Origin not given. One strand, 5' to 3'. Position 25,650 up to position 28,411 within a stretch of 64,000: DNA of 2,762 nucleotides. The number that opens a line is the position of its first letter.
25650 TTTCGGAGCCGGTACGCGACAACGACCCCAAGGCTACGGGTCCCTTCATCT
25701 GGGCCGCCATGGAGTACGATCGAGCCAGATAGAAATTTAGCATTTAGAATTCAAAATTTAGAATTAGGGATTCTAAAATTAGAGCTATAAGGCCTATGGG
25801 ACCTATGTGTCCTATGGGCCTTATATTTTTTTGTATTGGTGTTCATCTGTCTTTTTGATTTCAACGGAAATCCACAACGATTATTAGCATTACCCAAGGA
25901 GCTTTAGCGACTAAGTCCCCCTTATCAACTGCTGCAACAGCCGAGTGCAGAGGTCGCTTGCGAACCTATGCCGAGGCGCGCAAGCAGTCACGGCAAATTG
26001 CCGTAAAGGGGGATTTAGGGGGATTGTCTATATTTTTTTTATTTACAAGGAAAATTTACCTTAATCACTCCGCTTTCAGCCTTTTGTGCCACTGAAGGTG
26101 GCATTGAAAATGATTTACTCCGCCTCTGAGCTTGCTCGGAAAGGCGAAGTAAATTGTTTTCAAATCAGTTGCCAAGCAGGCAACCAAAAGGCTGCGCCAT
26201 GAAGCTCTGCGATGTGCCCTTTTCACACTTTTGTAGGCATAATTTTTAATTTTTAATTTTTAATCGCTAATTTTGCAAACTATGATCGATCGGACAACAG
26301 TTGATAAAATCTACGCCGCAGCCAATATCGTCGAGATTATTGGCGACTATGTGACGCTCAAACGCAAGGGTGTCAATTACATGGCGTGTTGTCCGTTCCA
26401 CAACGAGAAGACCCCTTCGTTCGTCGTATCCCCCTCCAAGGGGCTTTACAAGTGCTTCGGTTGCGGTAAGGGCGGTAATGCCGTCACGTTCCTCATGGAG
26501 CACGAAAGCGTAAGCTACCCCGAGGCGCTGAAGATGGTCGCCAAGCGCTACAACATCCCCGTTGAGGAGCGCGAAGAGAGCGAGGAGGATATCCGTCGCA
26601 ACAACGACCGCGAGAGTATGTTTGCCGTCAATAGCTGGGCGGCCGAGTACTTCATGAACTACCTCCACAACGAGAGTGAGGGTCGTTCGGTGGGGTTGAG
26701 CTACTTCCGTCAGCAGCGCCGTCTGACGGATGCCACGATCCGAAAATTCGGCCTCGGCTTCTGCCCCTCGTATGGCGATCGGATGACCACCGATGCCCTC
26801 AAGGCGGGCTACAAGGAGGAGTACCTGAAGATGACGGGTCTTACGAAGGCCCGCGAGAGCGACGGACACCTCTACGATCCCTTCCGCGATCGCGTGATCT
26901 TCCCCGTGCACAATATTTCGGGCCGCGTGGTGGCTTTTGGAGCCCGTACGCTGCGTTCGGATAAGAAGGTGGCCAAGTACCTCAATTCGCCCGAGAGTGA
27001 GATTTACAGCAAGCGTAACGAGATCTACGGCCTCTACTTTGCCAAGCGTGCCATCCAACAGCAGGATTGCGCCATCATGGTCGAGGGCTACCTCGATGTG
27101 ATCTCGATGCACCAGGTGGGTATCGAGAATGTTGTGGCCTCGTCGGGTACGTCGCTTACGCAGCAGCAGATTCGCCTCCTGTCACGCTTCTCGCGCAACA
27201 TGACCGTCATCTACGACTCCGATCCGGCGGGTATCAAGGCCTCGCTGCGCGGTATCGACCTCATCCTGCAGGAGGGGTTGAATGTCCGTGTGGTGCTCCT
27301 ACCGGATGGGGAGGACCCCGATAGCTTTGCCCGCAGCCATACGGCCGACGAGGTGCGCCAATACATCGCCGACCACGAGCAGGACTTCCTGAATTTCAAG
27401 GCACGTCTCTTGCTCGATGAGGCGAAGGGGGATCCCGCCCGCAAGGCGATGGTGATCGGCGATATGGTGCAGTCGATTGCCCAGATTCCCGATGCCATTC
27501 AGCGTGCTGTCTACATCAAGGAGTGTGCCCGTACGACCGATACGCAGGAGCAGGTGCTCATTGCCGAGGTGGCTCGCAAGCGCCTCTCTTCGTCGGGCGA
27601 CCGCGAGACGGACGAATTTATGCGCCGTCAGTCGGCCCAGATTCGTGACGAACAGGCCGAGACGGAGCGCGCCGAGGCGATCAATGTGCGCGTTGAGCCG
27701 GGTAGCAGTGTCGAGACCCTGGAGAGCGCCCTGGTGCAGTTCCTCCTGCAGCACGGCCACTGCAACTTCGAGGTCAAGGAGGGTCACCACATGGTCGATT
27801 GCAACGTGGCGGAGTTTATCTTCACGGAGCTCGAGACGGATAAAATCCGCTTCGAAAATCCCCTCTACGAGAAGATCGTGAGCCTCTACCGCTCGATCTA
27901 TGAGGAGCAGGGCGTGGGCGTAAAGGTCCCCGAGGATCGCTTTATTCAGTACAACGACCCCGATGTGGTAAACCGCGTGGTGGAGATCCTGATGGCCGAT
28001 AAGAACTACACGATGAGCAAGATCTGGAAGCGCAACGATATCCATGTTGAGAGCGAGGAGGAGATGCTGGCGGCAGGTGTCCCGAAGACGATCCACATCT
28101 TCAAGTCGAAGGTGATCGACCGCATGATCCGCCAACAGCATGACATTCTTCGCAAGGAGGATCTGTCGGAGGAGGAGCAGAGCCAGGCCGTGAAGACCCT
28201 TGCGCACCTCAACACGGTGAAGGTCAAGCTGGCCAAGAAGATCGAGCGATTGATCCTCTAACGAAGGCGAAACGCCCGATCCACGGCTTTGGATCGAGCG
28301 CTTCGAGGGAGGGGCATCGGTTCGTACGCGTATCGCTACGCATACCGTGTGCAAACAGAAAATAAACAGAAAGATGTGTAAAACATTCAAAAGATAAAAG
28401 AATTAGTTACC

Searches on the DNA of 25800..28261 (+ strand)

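Call 7: search_rna_families(source=window, start=25800, end=26350, threshold=evalue, max_evalue=10, show_alignments=3)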
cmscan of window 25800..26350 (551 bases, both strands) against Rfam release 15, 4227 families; matches with E-value up to 10: 5.
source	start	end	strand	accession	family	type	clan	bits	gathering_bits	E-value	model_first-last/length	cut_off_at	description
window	26104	26162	+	RF03822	mir-3931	Gene; miRNA;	-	19.5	49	0.26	1-77/77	no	mir-3931 microRNA precursor family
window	25819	25899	-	RF00204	snoR12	Gene; snRNA; snoRNA; CD-box;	-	19.1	39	0.81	1-83/83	no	Small nucleolar RNA R12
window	26014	26085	-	RF01183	SNORD19B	Gene; snRNA; snoRNA; CD-box;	CL00048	17.5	50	6.6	1-84/84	no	Small nucleolar RNA SNORD19B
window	26099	26174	+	RF01302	snoU36a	Gene; snRNA; snoRNA; CD-box;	CL00051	16.6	45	2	1-90/90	no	SnoRNA U36a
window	25960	26109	-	RF02132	HOXB13-AS1_1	Gene; lncRNA;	-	14.9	60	0.9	1-136/136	no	HOXB13 antisense RNA 1 conserved region 1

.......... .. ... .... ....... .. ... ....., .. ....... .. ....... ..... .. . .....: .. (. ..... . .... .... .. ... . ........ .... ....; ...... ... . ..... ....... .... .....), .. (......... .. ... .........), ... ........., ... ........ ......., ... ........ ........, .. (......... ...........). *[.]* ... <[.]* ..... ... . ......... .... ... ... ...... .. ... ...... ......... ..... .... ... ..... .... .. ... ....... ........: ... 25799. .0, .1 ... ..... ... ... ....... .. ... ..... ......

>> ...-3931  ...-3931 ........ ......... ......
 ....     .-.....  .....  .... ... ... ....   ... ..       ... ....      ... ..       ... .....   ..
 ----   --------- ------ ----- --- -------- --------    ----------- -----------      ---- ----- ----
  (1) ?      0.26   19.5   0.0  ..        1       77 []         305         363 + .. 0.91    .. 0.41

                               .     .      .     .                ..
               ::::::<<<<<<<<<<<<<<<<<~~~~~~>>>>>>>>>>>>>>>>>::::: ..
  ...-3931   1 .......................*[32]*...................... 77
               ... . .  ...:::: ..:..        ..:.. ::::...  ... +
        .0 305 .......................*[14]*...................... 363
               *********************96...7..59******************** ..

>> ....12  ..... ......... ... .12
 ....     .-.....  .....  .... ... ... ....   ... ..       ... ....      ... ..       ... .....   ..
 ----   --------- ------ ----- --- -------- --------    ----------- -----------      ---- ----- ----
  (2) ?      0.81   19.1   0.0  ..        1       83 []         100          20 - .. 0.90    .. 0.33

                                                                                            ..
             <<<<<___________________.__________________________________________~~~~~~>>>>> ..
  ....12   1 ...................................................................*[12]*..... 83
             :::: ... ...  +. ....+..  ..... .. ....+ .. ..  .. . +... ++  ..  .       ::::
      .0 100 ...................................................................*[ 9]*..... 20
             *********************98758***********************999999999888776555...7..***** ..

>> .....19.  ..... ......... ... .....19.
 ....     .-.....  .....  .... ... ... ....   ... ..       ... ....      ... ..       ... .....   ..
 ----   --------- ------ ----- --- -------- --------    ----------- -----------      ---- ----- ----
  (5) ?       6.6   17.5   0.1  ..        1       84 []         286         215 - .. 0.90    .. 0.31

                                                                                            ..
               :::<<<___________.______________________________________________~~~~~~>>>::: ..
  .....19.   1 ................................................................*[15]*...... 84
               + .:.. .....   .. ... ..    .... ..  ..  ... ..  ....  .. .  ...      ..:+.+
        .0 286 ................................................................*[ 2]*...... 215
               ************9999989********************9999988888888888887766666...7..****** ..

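Call 77: search_dna_similar(query=L153:9640-9960:+, collection=plasmids, mode=distant, max_evalue=0.01, max_rows=10)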
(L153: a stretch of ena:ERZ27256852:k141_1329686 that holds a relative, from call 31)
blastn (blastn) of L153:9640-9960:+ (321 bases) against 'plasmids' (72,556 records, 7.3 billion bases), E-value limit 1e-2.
Records with a match: 9; places in all: 9; records where one place covers at least 80% of the query: 0.
Best place of each record, by identity: 90-95% 9.
By first word of the organism name: Acinetobacter 5; Synechocystis 2; Cyanobacterium 1; Allocoleopsis 1.
By predicted mobility (MOB-suite, as given by PLSDB): non-mobilizable 6; mobilizable 3.
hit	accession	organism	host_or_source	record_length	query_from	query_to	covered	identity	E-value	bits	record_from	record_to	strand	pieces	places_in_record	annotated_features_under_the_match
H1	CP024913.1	Cyanobacterium sp. HL-69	cell culture,enrichment cultures from ...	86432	72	108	12%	91.9%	2e-3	51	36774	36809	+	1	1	none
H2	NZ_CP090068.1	Acinetobacter sp. SH20PTE14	pig manure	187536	72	106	11%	94.4%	2e-4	54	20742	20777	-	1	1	none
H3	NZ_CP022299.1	Acinetobacter johnsonii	-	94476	72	106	11%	91.7%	7e-3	49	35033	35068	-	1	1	none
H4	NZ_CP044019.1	Acinetobacter indicus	cell culture,feces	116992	72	106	11%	91.7%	7e-3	49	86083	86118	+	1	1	none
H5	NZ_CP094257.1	Acinetobacter indicus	mixed culture,chicken fecal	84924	72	106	11%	91.7%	7e-3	49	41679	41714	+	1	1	none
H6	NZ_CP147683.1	Acinetobacter lwoffii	whole organism,Yangzhou Grand Canal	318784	72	106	11%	91.7%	7e-3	49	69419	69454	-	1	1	none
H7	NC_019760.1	Allocoleopsis franciscana PCC 7113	-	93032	72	105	11%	94.1%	2e-3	50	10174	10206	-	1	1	none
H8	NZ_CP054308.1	Synechocystis sp. PCC 7338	cell culture,Tidal pool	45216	72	105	11%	94.1%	2e-3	50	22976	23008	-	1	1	none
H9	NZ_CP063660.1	Synechocystis sp. PCC 7339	cell culture,Tidal pool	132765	72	105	11%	94.1%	2e-3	50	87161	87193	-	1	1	none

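Call 78: search_dna_similar(query=L153:9640-9960:+, collection=phages, mode=distant, max_evalue=0.01, max_rows=10)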
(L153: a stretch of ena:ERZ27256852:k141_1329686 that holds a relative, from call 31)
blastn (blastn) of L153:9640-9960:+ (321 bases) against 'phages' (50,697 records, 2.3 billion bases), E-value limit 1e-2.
No match.

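Call 79: get_annotated_region(hit=H2, flank=1500)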
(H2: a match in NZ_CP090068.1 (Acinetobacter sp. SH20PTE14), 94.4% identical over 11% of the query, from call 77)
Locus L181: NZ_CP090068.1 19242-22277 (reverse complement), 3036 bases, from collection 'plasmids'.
description: Acinetobacter sp. SH20PTE14 plasmid pYUSHP14-1, complete sequence
organism: Acinetobacter sp. SH20PTE14 (NCBI taxid 2905879)
taxonomy: Bacteria; Pseudomonadota; Gammaproteobacteria; Moraxellales; Moraxellaceae; Acinetobacter; Acinetobacter sp. SH20PTE14
host: -; source: pig manure; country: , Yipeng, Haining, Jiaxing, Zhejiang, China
typing (MOB-suite, as given by PLSDB): non-mobilizable
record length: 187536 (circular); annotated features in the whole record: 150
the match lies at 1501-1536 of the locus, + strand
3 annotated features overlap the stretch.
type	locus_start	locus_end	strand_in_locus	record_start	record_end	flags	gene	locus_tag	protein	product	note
CDS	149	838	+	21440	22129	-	-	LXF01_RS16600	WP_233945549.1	3-oxoacid CoA-transferase subunit A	-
CDS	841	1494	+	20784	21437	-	-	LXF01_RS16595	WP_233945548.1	3-oxoacid CoA-transferase subunit B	-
CDS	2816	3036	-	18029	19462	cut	-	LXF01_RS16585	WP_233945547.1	amidase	-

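Call 80: get_annotated_region(hit=H8, flank=1500)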
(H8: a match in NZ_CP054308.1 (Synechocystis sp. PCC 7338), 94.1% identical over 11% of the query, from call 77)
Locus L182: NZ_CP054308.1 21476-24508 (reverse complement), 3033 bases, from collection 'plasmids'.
description: Synechocystis sp. PCC 7338 plasmid pSyn7338-2, complete sequence
organism: Synechocystis sp. PCC 7338 (NCBI taxid 2732530)
taxonomy: Bacteria; Cyanobacteriota; Cyanophyceae; Synechococcales; Merismopediaceae; Synechocystis; Synechocystis sp. PCC 7338
host: -; source: cell culture,Tidal pool; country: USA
typing (MOB-suite, as given by PLSDB): non-mobilizable
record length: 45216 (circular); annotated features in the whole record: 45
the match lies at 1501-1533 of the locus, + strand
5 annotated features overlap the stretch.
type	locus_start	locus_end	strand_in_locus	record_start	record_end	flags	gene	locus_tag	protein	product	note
CDS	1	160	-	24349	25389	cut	-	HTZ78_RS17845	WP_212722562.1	hypothetical protein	-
CDS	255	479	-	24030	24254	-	-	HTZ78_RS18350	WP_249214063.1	hypothetical protein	-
CDS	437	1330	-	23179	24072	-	-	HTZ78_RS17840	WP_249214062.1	DUF87 domain-containing protein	-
CDS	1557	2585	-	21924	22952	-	-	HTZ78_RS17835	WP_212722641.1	metal-dependent hydrolase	-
CDS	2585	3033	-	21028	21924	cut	-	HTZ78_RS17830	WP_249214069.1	ATP-binding protein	-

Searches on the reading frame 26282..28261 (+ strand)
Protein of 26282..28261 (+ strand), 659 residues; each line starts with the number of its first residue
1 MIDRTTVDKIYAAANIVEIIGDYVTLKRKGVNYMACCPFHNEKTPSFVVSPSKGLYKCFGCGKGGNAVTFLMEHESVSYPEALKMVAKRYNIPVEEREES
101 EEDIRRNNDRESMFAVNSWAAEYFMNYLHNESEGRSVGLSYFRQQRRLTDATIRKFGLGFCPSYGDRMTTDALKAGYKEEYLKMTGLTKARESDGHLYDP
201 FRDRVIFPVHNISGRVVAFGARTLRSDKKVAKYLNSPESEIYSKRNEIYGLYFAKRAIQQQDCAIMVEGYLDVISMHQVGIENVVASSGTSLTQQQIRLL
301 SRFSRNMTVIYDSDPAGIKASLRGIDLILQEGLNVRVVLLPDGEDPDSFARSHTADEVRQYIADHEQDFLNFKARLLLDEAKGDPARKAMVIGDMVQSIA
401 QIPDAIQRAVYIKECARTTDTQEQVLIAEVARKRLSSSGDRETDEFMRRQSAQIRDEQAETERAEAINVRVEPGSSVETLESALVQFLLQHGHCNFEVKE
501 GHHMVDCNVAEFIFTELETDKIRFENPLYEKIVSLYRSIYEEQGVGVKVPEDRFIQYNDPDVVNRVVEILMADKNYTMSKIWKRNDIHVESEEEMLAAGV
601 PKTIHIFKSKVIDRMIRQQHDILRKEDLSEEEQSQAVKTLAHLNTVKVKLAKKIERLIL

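Call 31: find_encoding_contigs(protein=window:26282-28261:+, flank=10000, max_places=10)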
Protein window:26282-28261:+ (659 aa): 24 contigs read that carry it; 10 places shown.
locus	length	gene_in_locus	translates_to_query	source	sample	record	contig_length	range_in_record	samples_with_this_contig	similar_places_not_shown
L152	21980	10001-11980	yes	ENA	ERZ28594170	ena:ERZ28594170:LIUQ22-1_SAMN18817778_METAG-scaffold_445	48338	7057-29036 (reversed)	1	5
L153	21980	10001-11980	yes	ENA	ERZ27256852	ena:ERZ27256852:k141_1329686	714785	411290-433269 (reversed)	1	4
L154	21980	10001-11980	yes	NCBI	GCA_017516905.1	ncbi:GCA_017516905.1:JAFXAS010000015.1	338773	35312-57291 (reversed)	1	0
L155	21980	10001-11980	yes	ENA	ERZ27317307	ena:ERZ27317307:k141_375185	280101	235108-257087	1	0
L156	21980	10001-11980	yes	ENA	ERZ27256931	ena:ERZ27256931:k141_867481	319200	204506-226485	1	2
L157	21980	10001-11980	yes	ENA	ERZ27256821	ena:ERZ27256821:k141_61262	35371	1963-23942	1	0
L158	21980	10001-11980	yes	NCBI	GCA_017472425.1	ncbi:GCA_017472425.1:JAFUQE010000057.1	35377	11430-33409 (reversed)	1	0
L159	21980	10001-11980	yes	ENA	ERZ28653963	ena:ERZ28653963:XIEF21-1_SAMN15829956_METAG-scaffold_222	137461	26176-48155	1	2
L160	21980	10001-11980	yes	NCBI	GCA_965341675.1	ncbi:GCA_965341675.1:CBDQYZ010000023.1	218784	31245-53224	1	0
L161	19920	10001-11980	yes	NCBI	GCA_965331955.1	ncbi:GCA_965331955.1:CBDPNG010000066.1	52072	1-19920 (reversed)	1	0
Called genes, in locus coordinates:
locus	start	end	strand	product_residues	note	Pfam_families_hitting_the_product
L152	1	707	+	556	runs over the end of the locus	PF12708:Pect-lyase_RHGA_epim (weak), PF00295:Glyco_hydro_28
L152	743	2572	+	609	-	PF16378:DUF4988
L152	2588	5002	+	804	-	PF16378:DUF4988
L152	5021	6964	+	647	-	-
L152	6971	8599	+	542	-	PF00657:Lipase_GDSL, PF13472:Lipase_GDSL_2, PF01095:Pectinesterase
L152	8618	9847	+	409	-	PF07470:Glyco_hydro_88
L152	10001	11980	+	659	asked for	PF01807:Zn_ribbon_DnaG, PF08275:DNAG_N, PF01751:Toprim, PF13155:Toprim_2, PF13362:Toprim_3 (weak), PF13662:Toprim_4, PF28534:DUF8430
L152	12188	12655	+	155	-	PF01668:SmpB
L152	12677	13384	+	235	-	PF00814:TsaD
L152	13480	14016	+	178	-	-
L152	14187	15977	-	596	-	PF13088:BNR_2, PF25852:DUF6242_C (faint), PF07661:MORN_2 (faint)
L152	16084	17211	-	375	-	PF16153:DUF4861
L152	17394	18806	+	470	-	PF02614:UxaC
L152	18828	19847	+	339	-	PF00294:PfkB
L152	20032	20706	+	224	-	PF01081:Aldolase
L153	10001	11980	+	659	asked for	PF01807:Zn_ribbon_DnaG, PF08275:DNAG_N, PF01751:Toprim, PF13155:Toprim_2, PF13362:Toprim_3 (weak), PF13662:Toprim_4, PF28534:DUF8430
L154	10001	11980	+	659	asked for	PF01807:Zn_ribbon_DnaG, PF08275:DNAG_N, PF01751:Toprim, PF13155:Toprim_2, PF13362:Toprim_3 (weak), PF13662:Toprim_4, PF28534:DUF8430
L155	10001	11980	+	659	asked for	PF01807:Zn_ribbon_DnaG, PF08275:DNAG_N, PF01751:Toprim, PF13155:Toprim_2, PF13362:Toprim_3 (weak), PF13662:Toprim_4, PF28534:DUF8430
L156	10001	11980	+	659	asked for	PF01807:Zn_ribbon_DnaG, PF08275:DNAG_N, PF01751:Toprim, PF13155:Toprim_2, PF13362:Toprim_3 (weak), PF13662:Toprim_4, PF28534:DUF8430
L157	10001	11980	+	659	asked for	PF01807:Zn_ribbon_DnaG, PF08275:DNAG_N, PF01751:Toprim, PF13155:Toprim_2, PF13362:Toprim_3 (weak), PF13662:Toprim_4, PF28534:DUF8430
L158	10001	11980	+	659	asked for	PF01807:Zn_ribbon_DnaG, PF08275:DNAG_N, PF01751:Toprim, PF13155:Toprim_2, PF13362:Toprim_3 (weak), PF13662:Toprim_4, PF28534:DUF8430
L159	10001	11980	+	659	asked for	PF01807:Zn_ribbon_DnaG, PF08275:DNAG_N, PF01751:Toprim, PF13155:Toprim_2, PF13362:Toprim_3 (weak), PF13662:Toprim_4, PF28534:DUF8430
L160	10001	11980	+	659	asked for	PF01807:Zn_ribbon_DnaG, PF08275:DNAG_N, PF01751:Toprim, PF13155:Toprim_2, PF13362:Toprim_3 (weak), PF13662:Toprim_4, PF28534:DUF8430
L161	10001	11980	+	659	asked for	PF01807:Zn_ribbon_DnaG, PF08275:DNAG_N, PF01751:Toprim, PF13155:Toprim_2, PF13362:Toprim_3 (weak), PF13662:Toprim_4, PF28534:DUF8430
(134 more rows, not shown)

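Call 88: list_cluster_members(proteins=[window:26282-28261:+])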
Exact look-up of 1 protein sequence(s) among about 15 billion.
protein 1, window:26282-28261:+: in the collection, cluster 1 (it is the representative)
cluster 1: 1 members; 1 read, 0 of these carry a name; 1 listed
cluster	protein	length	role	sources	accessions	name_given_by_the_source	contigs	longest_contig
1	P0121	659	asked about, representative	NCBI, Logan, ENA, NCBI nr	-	-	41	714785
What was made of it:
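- Tried and rejected: A cluster look-up returned none (call 88).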
